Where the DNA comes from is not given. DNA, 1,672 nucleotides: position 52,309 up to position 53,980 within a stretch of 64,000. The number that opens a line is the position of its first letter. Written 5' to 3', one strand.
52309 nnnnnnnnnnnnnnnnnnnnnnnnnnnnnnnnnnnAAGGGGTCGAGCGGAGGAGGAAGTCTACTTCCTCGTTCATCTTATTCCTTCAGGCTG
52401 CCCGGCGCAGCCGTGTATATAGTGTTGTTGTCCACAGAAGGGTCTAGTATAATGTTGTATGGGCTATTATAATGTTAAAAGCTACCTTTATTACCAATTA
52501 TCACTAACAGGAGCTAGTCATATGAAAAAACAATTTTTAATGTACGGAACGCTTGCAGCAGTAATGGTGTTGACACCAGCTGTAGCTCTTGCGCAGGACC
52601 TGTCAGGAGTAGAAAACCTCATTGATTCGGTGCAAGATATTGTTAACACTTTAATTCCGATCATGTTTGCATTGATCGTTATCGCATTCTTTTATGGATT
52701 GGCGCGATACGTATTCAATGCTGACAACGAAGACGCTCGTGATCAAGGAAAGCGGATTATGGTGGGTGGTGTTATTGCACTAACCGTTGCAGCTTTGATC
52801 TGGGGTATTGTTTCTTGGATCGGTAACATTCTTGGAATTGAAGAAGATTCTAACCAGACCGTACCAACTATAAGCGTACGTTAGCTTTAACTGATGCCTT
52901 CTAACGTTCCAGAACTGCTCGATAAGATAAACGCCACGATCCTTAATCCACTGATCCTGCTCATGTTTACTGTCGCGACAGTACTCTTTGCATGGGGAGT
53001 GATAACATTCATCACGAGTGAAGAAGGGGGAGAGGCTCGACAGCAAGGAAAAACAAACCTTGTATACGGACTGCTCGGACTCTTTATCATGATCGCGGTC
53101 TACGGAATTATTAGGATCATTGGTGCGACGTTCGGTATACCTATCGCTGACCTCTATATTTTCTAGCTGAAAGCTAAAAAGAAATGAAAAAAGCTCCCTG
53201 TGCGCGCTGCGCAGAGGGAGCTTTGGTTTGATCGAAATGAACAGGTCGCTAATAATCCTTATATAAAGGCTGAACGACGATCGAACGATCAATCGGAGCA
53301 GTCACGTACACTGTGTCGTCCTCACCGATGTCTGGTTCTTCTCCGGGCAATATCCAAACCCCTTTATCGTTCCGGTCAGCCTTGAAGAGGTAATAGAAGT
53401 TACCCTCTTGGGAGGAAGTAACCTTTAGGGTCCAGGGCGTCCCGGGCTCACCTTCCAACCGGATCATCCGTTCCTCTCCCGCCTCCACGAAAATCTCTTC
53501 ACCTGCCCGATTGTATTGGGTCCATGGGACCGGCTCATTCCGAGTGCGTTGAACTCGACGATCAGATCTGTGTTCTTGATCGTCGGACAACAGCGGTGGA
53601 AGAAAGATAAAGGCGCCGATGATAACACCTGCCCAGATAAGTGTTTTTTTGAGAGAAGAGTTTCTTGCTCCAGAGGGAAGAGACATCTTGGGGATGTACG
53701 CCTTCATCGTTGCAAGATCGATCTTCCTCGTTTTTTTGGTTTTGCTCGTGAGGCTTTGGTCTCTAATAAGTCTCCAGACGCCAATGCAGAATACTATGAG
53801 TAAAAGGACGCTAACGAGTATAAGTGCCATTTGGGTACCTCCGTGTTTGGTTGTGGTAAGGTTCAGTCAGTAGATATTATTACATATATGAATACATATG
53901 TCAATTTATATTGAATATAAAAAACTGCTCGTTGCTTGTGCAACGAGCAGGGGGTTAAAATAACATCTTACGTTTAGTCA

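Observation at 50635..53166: Tandem array of six diverged VirB2/TrbC-pilin-like paralogs downstream of a solute-binding-like protein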

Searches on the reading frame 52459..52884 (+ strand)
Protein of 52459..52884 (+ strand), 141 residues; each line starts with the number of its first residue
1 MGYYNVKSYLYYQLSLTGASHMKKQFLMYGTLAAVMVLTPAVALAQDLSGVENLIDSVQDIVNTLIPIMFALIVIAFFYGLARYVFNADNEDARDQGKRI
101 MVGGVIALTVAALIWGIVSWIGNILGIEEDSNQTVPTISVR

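Call 3: search_protein_families(library=pfam, proteins=[window:52459-52884:+], max_evalue=1)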
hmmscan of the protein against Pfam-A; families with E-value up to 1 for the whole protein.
window:52459-52884:+ (141 aa): 14 families
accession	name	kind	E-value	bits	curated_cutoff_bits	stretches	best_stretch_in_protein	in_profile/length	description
PF18895.5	T4SS_pilin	-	3.3e-08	33.9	26.6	1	59-121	10-71/71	Type IV secretion system pilin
PF10101.14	DUF2339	-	0.00026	20.3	33.6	1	31-115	220-295/659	Predicted membrane protein (DUF2339)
PF04956.18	TrbC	-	0.00038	21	27.9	1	24-107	9-88/98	TrbC/VIRB2 pilin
PF04893.22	Yip1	-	0.00055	20.3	28.6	1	65-130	22-92/173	Yip1 domain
PF03631.20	Virul_fac_BrkB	-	0.0035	17.4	33.7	1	28-122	124-211/259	Virulence factor BrkB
PF00520.37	Ion_trans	-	0.0045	16.7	25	1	24-87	89-151/241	Ion transport protein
PF20303.3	YLATT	-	0.013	15.8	26.7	1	65-117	2-54/107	YEATS-Like-Associating Three TM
PF20563.3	DUF6773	-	0.056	13.7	27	1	61-121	84-144/163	Family of unknown function (DUF6773)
PF12036.14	DUF3522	-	0.078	13.5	29.3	1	59-116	116-171/188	Protein of unknown function (DUF3522)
PF08733.15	PalH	-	0.088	12.3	34.1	0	62-123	157-203/332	PalH/RIM21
PF10066.14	DUF2304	-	0.22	12.2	25.5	1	71-132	3-65/106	Uncharacterized conserved protein (DUF2304)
PF06022.16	Cir_Bir_Yir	-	0.22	11.4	25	1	46-81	230-256/259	Plasmodium variant antigen protein Cir/Yir/Bir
PF17272.7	DUF5337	-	0.46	10.8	27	1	90-127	4-39/74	Family of unknown function (DUF5337)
PF10661.14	EssA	-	0.51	10.6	24.1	0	52-82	112-140/147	WXG100 protein secretion system (Wss), protein EssA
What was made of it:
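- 52522..52884 (+): P5, a pilin of the 3/4/5 subgroup (ALA|QD). Its hairpin is almost invariant among the three related genomes. PF18895 3.3e-8 (33.9 bits) and TrbC 3.8e-4 (call 3).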

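Call 15: search_protein_families(library=ncbifam, proteins=[window:52459-52884:+], max_evalue=0.01)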
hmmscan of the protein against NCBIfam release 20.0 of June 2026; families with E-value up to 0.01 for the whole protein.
window:52459-52884:+ (141 aa): 6 families
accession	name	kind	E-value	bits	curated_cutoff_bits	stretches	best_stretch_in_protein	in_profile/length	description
NF045849.1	ICE_MMCAP2_0565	equivalog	0.00016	21.3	40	1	52-121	7-76/80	Mbov_0395 family pilin-like conjugal transfer protein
NF045890.1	conj_pls20_p028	equivalog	0.003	16.5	150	1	56-119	56-114/377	pLS20_p028 family conjugation system transmembrane protein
NF041501.1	cola_mem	domain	0.004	16.2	150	1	76-118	159-206/312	FGLLP motif-containing membrane protein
NF045848.1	MMCAP2_0566_fam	domain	0.0044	16.3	90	1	55-125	51-124/322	MMCAP2_0566 family conjugal transfer protein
NF037976.1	gtrA_1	subfamily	0.0047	17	50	0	82-118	53-89/126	GtrA family protein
NF033899.1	T4SS_pilin_TrwL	exception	0.0064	16.9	100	1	23-85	13-75/103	VirB2 family type IV secretion system major pilin TrwL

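Call 32: search_solved_structures(query=A2, max_evalue=10, show_alignments=2)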
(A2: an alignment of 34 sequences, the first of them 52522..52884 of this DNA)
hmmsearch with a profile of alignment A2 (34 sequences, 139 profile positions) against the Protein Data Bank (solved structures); distinct sequences matched with E-value up to 10: 51.
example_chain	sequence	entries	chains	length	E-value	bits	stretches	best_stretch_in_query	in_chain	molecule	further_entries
9m4f_F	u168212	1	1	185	0.00062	22.8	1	7-110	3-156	PsaF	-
9uh3_F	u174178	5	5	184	0.00072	22.6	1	7-53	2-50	Photosystem I reaction center subunit III (psaF)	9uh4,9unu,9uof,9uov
9kft_R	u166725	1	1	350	0.0064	19.5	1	9-120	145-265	fMet-Leu-Phe receptor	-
7t6t_R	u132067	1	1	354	0.0065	19.5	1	9-120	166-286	fMet-Leu-Phe receptor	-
7wvu_R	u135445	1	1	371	0.0072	19.4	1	9-120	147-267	fMet-Leu-Phe receptor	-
7euo_R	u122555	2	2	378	0.0075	19.3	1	9-120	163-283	fMet-Leu-Phe receptor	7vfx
8z11_f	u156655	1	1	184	0.016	18.2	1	5-38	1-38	Photosystem I reaction center subunit III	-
6pnj_F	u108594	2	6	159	0.027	17.5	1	8-126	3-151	Photosystem I reaction center protein PsaF subunit III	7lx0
6b87_A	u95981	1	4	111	0.028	17.4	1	14-79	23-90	TMHC2_E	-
7fix_F1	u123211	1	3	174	0.036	17.1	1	4-105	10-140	Photosystem I reaction center subunit III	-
7s3d_F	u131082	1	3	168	0.053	16.6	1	3-105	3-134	PSI-F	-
7y5e_FN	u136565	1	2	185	0.062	16.3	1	5-41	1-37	Photosystem I reaction center subunit III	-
6meo_B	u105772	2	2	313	0.067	16.2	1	19-125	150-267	C-C chemokine receptor type 5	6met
7y7b_F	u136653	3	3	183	0.086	15.9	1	6-42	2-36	Photosystem I reaction center subunit III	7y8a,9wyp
10eg_F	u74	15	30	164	0.088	15.8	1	8-105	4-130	Photosystem I reaction center subunit III | PHOTOSYSTEM 1 REACTION CENTRE SUBUNIT III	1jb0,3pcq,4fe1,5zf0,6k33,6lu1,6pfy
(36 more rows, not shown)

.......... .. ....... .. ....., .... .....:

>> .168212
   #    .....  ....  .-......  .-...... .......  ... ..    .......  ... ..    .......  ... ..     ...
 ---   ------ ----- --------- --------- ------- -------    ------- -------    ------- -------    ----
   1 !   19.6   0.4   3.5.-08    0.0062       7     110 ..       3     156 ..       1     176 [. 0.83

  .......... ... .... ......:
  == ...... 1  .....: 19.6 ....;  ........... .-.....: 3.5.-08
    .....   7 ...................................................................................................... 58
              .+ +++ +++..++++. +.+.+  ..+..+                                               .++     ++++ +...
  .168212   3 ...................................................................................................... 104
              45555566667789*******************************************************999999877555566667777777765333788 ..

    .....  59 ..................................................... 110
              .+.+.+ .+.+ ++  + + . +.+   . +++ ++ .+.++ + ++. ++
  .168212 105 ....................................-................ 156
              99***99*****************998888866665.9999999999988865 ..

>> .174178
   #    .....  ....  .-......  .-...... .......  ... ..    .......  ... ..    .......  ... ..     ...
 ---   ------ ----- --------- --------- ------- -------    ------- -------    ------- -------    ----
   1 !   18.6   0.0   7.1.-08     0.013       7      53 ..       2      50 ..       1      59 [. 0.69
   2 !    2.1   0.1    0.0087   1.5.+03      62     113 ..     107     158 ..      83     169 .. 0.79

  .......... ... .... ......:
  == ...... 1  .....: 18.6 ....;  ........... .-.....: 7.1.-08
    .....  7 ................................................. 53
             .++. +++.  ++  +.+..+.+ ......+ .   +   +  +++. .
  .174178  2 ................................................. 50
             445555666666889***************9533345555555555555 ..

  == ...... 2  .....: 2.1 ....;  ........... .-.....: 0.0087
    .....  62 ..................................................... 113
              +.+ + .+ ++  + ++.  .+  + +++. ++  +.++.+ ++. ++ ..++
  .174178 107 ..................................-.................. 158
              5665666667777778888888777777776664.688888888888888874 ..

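Call 39: predict_structure(alignment_id=A2)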
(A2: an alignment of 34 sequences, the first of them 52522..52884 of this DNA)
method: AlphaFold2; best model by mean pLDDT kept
length: 120 residues; sequences in the alignment: 34
mean_pLDDT: 84.6   pTM: 0.58
mean pLDDT of the five models: 84.6, 81.8, 78.2, 77.8, 76.2
residues with pLDDT >= 90: 51; 70-90: 57; 50-70: 12; < 50: 0
segments of 3 or more residues with pLDDT < 50: none
pLDDT, mean of each block of 10 residues (from residue 1): 79 78 72 82 91 95 95 95 95 90 75 67
secondary structure, 60 per line:
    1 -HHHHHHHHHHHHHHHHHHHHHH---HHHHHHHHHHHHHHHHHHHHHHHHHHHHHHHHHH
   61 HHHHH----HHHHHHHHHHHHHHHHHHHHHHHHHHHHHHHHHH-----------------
elements in order: H2-23 H27-65 H70-103
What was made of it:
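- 52522..52884 (+): AF2 model pLDDT 84.6 with helices 2-23, 27-65 and 70-103 (call 39).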

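Call 43: fold_search(model_id=the predicted structure, library=pdb)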
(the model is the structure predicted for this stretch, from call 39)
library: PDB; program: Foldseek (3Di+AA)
matches with E <= 10: 148; with E <= 0.001: 0
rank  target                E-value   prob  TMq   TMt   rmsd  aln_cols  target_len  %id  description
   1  6s1k_E                1.5e+00  0.69  0.46  0.53   5.1        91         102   13  E. coli Core Signaling Unit, carrying QQQQ receptor mutation (released 2020-01-22)
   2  4o93_B                1.6e+00  0.60  0.36  0.17   6.8        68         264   19  Crystal structure of Thermus thermophilis transhydrogeanse domain II dimer (released 2014-12-31)
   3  6cnn_A                1.6e+00  0.51  0.46  0.18   9.7       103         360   11  Cryo-EM structure of the human SK4/calmodulin channel complex in the Ca2+ bound state I (released 2018-05-02)
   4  4o9u_B                1.7e+00  0.47  0.35  0.11   7.2        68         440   19  Mechanism of transhydrogenase coupling proton translocation and hydride transfer (released 2015-01-28)
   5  9vub_C                1.8e+00  0.72  0.56  0.20   7.6        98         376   10  channel C complex with 3 (released 2026-03-11)
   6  4o9t_B                1.8e+00  0.54  0.36  0.17   6.8        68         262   19  Mechanism of transhydrogenase coupling proton translocation and hydride transfer (released 2014-06-11)
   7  4o9p_B                1.8e+00  0.47  0.35  0.17   6.9        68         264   19  Crystal structure of Thermus thermophilis transhydrogeanse domain II dimer SeMet derivative (released 2014-06-11)
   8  8dfu_0                1.9e+00  0.80  0.50  0.69   4.1        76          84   17  Cryo-EM structure of conjugation pili from Aeropyrum pernix (released 2023-03-22)
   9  9vub_A                2.0e+00  0.69  0.56  0.20   7.6        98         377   10  channel C complex with 3 (released 2026-03-11)
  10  3tul_C                2.0e+00  0.35  0.38  0.35  10.6       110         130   13  Crystal structure of N-terminal region of Type III Secretion Major Translocator SipB (residues 82-226) (released 2012-02-15)
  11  9had_A                2.1e+00  0.54  0.44  0.46   8.8        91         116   11  Der f 21 dust mite allergen with computationally designed DerF21_b10 binder (released 2024-12-18)
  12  1ow6_A                2.4e+00  0.10  0.24  0.23  17.1       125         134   15  Paxillin LD4 motif bound to the Focal Adhesion Targeting (FAT) domain of the Focal Adhesion Kinase (released 2003-10-21)
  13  2y3b                  2.6e+00  0.66  0.40  0.43   2.9        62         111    8  Co-bound form of Cupriavidus metallidurans CH34 CnrXs (released 2011-03-30)
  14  3tul_B                2.7e+00  0.25  0.37  0.34  10.5       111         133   13  Crystal structure of N-terminal region of Type III Secretion Major Translocator SipB (residues 82-226) (released 2012-02-15)
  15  9o85_A                2.7e+00  0.25  0.44  0.17  11.6       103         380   14  Cryo-EM structure of KCa2.2_I/calmodulin channel in complex with rimtuzalcap (released 2025-06-18)
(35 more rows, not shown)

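Call 77: search_protein_families(library=phrogs, proteins=[window:52522-52884:+], max_evalue=0.01)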
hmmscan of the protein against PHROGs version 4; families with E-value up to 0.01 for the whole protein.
window:52522-52884:+ (120 aa): 1 family
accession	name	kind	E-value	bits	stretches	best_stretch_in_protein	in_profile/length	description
phrog_5763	-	unknown function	0.002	18.4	1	31-105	150-226/283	-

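Call 92: search_protein_representatives(alignment_id=A2)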
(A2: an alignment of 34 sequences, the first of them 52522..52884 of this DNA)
Query: 34 sequences, 139 profile positions. Proteins with E-value up to 0.001 (for the whole library): 104352; up to 1e-10: 38351; up to 1e-30: 179. The best 150 are listed.
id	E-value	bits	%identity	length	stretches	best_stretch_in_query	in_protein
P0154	4.5e-73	259.8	-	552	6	7-120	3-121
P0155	3.5e-72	256.9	-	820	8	46-119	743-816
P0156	5.7e-71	253.0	-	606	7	48-122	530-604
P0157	3.6e-64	231.0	-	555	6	5-120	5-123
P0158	1.7e-58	212.5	-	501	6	15-119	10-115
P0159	2.0e-55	202.6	-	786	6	43-120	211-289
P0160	2.0e-54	199.4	-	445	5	46-127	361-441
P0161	2.5e-54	199.1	-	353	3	43-136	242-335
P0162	6.3e-54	197.8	-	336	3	5-129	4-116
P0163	1.1e-53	197.0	-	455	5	8-117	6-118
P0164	3.3e-53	195.4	-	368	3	24-127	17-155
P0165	2.5e-50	186.1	-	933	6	49-110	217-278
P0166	3.5e-50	185.6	-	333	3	40-123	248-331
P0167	4.4e-49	182.1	-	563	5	47-122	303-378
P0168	2.0e-48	180.0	-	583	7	49-120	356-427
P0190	1.2e-40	154.7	-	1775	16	45-120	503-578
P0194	8.3e-40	152.0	-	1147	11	9-127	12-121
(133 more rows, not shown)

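Call 95: list_cluster_members(proteins=[P0154, P0157, P0155, P0190, P0194])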
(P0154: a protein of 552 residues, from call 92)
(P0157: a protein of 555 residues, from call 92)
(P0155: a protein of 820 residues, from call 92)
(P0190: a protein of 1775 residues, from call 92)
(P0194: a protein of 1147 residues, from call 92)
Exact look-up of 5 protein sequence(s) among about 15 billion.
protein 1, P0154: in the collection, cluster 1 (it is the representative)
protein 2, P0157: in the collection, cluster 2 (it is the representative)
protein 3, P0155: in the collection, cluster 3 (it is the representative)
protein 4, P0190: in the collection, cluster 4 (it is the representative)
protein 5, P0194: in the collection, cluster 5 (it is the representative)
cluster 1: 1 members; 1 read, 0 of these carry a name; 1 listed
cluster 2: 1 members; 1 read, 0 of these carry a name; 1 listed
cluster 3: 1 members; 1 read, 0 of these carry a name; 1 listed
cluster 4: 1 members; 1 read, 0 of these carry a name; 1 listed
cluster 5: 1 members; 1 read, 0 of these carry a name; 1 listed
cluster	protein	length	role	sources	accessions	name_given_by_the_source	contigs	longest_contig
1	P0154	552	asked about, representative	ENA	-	-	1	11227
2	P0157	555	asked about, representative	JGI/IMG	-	-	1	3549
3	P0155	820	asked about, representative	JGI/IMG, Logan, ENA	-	-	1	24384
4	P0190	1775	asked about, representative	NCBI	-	-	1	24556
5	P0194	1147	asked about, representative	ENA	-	-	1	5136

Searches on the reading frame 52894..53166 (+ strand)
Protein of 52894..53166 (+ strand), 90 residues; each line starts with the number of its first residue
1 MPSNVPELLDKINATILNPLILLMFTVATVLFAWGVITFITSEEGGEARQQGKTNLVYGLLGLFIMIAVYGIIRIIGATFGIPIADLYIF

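Call 3: search_protein_families(library=pfam, proteins=[window:52894-53166:+], max_evalue=1)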
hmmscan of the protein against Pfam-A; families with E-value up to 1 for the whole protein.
window:52894-53166:+ (90 aa): 2 families
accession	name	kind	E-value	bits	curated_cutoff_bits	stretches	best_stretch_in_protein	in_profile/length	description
PF18895.5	T4SS_pilin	-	5e-05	23.7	26.6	1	14-75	10-70/71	Type IV secretion system pilin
PF09933.14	DUF2165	-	0.086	13.3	24.9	1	19-81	65-127/157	Predicted small integral membrane protein (DUF2165)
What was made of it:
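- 52894..53166 (+): P6, the type-6 pilin: a 90-aa hairpin with no signal peptide. It is the last gene and the most conserved copy. PF18895 5e-5 (23.7 bits, below the cut-off) (call 3).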

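Call 15: search_protein_families(library=ncbifam, proteins=[window:52894-53166:+], max_evalue=0.01)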
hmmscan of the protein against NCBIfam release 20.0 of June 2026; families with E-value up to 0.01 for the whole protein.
window:52894-53166:+ (90 aa): 1 family
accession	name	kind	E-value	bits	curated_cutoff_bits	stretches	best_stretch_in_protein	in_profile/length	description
NF045849.1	ICE_MMCAP2_0565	equivalog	0.00011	21.8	40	1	16-76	16-76/80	Mbov_0395 family pilin-like conjugal transfer protein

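Call 72: predict_structure(alignment_id=A4)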
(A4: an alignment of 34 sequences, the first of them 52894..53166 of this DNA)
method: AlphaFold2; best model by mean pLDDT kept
length: 90 residues; sequences in the alignment: 34
mean_pLDDT: 85.5   pTM: 0.64
mean pLDDT of the five models: 85.5, 83.4, 83.2, 82.4, 81.7
residues with pLDDT >= 90: 44; 70-90: 38; 50-70: 8; < 50: 0
segments of 3 or more residues with pLDDT < 50: none
pLDDT, mean of each block of 10 residues (from residue 1): 73 81 90 93 92 92 92 88 67
secondary structure, 60 per line:
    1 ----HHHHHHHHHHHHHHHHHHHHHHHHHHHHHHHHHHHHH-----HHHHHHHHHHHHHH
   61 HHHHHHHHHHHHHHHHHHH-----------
elements in order: H5-41 H47-79
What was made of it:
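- On PF18895 T4SS_pilin (Patescibacteria-type VirB2-like pilin): AF2 models are helical hairpins with pLDDT 85 (calls 39, 72).
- AF2 models are confident helical hairpins (calls 39, 72).
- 52894..53166 (+): AF2 model pLDDT 85.5 with helices 5-41 and 47-79 (call 72).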

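Call 75: fold_search(model_id=the predicted structure, library=pdb)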
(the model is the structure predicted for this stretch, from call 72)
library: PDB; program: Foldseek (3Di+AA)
matches with E <= 10: 164; with E <= 0.001: 0
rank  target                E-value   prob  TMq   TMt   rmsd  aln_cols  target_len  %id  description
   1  6x89_4L               1.3e+00  0.97  0.50  0.52   1.5        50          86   12  Vigna radiata mitochondrial complex I* (released 2020-09-02)
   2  8dfu_0                1.6e+00  0.41  0.46  0.49   8.1        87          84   11  Cryo-EM structure of conjugation pili from Aeropyrum pernix (released 2023-03-22)
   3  7ar7_K                1.7e+00  0.30  0.34  0.35  16.9        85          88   15  Cryo-EM structure of Arabidopsis thaliana complex-I (open conformation) (released 2022-03-02)
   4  9jfj_A                1.8e+00  0.91  0.59  0.25   2.1        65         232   11  Crystal structure of the cytoplasmic domain of ZraS in ADP-bound form (released 2025-03-26)
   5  3wu2_z                2.3e+00  0.66  0.51  0.70   2.9        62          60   19  Crystal structure analysis of Photosystem II complex (released 2014-09-03)
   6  8e73_4L               2.5e+00  0.33  0.37  0.34  15.2        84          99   14  Vigna radiata supercomplex I+III2 (full bridge) (released 2023-01-11)
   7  7a23_K                2.6e+00  0.89  0.50  0.53   1.6        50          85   12  Plant mitochondrial respiratory complex I (released 2020-10-28)
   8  1ykh_A                2.6e+00  0.66  0.53  0.51   3.4        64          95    6  Structure of the mediator MED7/MED21 (Med7/Srb7) subcomplex (released 2005-02-22)
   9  4mtx_C                2.6e+00  0.66  0.48  0.45   2.7        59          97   17  Structure of the ERS1 dimerization and histidine phosphotransfer domain from Arabidopsis thaliana (released 2014-10-01)
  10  1ijp_MODEL_1_A        2.6e+00  0.47  0.47  0.52   3.3        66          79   20  Solution Structure of Ala20Pro/Pro64Ala substituted subunit c of Escherichia coli ATP synthase (released 2002-03-27)
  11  4apo_A                2.6e+00  0.41  0.39  0.26   6.3        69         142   12  AIP TPR domain in complex with human Tomm20 peptide (released 2013-01-23)
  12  6s1k_E                2.6e+00  0.23  0.43  0.39   5.9        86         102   14  E. coli Core Signaling Unit, carrying QQQQ receptor mutation (released 2020-01-22)
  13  9jfj_B                3.0e+00  0.80  0.54  0.23   1.8        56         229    9  Crystal structure of the cytoplasmic domain of ZraS in ADP-bound form (released 2025-03-26)
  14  4apo_B                3.0e+00  0.38  0.39  0.25   7.0        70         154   11  AIP TPR domain in complex with human Tomm20 peptide (released 2013-01-23)
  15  9rxe_MODEL_1_A        3.1e+00  0.33  0.41  0.36   5.5        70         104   11  Solution structure of the HR1c domain of human PKN1 (released 2025-12-31)
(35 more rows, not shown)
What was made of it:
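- On Canonical TrbC/VirB2 (PF04956): The Aeropyrum pernix conjugation pilus 8dfu ranked 8th (P5 model) and 2nd (P6 model) (calls 43, 75).
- Fold search returns many unrelated helical hairpins (calls 43, 75).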

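Call 77: search_protein_families(library=phrogs, proteins=[window:52894-53166:+], max_evalue=0.01)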
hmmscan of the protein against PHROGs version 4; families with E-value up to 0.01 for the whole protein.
window:52894-53166:+ (90 aa): 0 families

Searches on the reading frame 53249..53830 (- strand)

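Call 3: search_protein_families(library=pfam, proteins=[window:53249-53830:-], max_evalue=1)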
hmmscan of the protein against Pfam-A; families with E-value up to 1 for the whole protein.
window:53249-53830:- (193 aa): 1 family
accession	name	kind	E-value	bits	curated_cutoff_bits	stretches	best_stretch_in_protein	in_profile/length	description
PF13314.11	DUF4083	-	0.18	12.2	25.4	1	5-39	8-43/57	Domain of unknown function (DUF4083)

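Call 15: search_protein_families(library=ncbifam, proteins=[window:53249-53830:-], max_evalue=0.01)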
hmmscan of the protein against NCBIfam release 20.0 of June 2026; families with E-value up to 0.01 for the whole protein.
window:53249-53830:- (193 aa): 0 families
